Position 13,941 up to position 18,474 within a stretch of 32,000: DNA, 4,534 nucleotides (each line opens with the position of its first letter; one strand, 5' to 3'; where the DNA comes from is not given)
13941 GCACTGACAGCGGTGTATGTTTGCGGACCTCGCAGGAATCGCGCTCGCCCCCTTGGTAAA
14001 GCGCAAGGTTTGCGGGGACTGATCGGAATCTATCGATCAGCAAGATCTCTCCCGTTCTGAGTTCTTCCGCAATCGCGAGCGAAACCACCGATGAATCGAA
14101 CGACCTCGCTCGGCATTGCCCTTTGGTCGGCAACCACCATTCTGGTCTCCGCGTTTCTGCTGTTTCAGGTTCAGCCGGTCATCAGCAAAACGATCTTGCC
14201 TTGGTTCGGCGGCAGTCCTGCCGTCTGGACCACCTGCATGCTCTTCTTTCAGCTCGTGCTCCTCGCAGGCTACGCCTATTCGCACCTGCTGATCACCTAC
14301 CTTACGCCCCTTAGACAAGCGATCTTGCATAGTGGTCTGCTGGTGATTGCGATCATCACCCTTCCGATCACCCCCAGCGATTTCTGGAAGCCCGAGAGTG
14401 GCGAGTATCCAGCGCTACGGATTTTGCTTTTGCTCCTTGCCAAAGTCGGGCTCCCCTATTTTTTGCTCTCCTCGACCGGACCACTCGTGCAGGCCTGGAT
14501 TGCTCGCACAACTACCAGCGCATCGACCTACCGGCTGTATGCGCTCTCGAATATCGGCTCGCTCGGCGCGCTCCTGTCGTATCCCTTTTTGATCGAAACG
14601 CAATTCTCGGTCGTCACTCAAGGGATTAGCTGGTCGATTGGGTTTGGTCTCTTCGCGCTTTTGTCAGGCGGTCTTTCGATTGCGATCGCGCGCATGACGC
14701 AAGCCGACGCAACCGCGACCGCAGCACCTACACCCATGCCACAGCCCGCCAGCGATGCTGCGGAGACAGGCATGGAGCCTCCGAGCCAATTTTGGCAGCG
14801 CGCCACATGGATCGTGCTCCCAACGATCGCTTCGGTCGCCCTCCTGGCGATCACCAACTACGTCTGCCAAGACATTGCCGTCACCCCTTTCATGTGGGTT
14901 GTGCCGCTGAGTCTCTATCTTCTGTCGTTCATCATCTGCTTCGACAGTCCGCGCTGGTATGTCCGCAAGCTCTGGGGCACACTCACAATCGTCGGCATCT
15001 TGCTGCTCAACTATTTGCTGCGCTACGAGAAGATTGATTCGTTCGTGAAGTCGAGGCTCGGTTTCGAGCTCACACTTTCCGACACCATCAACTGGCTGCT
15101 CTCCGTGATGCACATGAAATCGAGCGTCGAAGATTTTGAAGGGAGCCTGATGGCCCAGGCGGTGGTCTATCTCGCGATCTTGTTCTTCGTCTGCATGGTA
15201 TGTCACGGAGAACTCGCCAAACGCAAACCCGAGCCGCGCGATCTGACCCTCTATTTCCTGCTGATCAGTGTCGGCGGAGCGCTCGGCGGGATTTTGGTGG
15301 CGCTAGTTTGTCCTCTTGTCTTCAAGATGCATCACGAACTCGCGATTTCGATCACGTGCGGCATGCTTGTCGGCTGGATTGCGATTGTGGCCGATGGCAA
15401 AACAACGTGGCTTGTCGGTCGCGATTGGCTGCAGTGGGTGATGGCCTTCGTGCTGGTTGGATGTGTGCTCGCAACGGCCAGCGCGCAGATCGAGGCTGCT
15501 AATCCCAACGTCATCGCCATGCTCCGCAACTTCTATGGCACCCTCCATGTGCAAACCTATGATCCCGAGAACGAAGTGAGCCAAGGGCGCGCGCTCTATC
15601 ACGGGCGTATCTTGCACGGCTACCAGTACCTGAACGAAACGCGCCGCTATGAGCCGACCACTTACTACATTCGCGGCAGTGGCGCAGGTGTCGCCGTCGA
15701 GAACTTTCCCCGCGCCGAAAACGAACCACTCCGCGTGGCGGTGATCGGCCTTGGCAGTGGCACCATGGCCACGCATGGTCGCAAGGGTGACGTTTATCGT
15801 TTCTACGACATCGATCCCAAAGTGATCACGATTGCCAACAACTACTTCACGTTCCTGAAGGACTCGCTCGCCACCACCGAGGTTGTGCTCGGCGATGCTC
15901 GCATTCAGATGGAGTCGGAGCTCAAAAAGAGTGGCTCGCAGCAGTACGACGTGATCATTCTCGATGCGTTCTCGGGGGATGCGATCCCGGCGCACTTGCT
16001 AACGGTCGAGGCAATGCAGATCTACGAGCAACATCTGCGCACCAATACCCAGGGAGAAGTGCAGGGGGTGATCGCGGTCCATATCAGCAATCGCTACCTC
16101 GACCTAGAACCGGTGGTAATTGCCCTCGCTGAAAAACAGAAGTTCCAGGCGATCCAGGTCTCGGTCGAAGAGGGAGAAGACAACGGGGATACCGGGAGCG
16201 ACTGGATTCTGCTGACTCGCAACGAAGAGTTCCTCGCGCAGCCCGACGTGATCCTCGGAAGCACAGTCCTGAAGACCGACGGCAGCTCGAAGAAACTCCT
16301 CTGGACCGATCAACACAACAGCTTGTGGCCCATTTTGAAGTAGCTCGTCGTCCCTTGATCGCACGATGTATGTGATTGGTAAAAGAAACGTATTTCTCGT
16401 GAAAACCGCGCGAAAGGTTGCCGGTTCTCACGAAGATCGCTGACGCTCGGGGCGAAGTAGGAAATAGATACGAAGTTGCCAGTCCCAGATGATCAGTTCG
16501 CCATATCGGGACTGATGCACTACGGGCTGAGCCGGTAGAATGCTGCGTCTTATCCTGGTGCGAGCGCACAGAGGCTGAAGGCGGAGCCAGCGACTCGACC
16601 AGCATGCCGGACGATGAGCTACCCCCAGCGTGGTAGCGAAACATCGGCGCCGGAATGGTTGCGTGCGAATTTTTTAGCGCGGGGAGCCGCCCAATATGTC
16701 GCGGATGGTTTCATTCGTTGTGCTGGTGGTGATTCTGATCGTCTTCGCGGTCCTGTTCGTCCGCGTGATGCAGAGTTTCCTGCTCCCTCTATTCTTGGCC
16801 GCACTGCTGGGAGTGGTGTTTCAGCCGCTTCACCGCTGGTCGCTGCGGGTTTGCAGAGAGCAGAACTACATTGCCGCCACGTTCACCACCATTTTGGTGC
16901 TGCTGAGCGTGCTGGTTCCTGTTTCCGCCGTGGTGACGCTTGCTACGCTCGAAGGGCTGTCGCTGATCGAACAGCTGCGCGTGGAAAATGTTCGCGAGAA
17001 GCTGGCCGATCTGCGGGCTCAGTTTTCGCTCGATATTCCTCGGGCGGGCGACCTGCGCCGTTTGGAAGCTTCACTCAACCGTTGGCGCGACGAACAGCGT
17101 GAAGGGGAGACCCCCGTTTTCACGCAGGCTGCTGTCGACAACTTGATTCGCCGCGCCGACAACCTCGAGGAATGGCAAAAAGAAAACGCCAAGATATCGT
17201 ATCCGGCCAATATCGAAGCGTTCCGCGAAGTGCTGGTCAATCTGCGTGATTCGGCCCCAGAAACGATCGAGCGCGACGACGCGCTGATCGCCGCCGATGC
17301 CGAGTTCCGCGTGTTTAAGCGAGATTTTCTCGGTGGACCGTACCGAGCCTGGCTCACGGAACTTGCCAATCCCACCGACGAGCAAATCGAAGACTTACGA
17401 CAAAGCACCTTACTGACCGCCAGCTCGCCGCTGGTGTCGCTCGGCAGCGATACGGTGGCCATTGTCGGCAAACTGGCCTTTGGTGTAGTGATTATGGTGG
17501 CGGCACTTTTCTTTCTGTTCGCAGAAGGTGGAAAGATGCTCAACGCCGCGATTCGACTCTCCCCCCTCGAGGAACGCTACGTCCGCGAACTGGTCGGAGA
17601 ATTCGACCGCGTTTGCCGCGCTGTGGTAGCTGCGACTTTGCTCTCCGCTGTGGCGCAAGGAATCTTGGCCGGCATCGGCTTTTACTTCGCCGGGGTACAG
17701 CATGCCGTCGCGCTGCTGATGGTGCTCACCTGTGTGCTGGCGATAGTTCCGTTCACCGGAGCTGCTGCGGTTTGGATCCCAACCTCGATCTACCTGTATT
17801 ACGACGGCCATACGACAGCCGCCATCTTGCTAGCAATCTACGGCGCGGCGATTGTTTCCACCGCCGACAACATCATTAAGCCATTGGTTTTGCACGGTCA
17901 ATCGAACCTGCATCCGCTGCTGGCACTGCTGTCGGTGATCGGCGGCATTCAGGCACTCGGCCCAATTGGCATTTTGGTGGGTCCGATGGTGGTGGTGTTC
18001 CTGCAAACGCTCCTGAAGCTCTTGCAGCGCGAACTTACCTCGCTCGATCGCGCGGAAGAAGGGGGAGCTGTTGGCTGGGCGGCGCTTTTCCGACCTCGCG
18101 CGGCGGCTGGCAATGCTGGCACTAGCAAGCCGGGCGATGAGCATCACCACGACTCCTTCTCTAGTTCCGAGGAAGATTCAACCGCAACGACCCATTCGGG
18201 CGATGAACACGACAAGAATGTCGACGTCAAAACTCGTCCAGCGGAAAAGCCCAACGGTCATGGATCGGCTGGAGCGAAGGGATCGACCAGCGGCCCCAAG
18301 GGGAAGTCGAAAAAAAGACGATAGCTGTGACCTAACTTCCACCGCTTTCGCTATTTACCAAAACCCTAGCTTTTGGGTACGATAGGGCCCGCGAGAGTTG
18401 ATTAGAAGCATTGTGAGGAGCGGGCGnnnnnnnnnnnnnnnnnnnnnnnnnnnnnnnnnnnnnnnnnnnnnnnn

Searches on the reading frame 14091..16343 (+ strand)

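Call 16: search_protein_families(library=pfam, proteins=[window:14091-16343:+], max_evalue=0.001)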
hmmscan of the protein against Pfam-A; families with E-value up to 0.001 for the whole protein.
window:14091-16343:+ (750 aa): 0 families

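Call 46: search_protein_families(library=padloc, proteins=[window:14091-16343:+], max_evalue=0.01)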
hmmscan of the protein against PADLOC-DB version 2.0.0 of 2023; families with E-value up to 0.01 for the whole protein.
window:14091-16343:+ (750 aa): 1 family
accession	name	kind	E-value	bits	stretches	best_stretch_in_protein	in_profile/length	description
PDLC04134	mad2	-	3.6e-05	20.8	1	514-685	262-417/492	mads_2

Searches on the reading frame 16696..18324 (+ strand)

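Call 4: search_protein_families(library=pfam, proteins=[window:16696-18324:+], max_evalue=0.1)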
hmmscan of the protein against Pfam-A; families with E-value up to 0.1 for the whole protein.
window:16696-18324:+ (542 aa): 1 family
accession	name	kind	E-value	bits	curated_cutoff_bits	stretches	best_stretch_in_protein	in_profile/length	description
PF01594.21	AI-2E_transport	-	2.2e-45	155.7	34.3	2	223-441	100-324/327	AI-2E family transporter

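Call 46: search_protein_families(library=padloc, proteins=[window:16696-18324:+], max_evalue=0.01)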
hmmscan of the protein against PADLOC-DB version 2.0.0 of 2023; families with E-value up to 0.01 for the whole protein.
window:16696-18324:+ (542 aa): 0 families
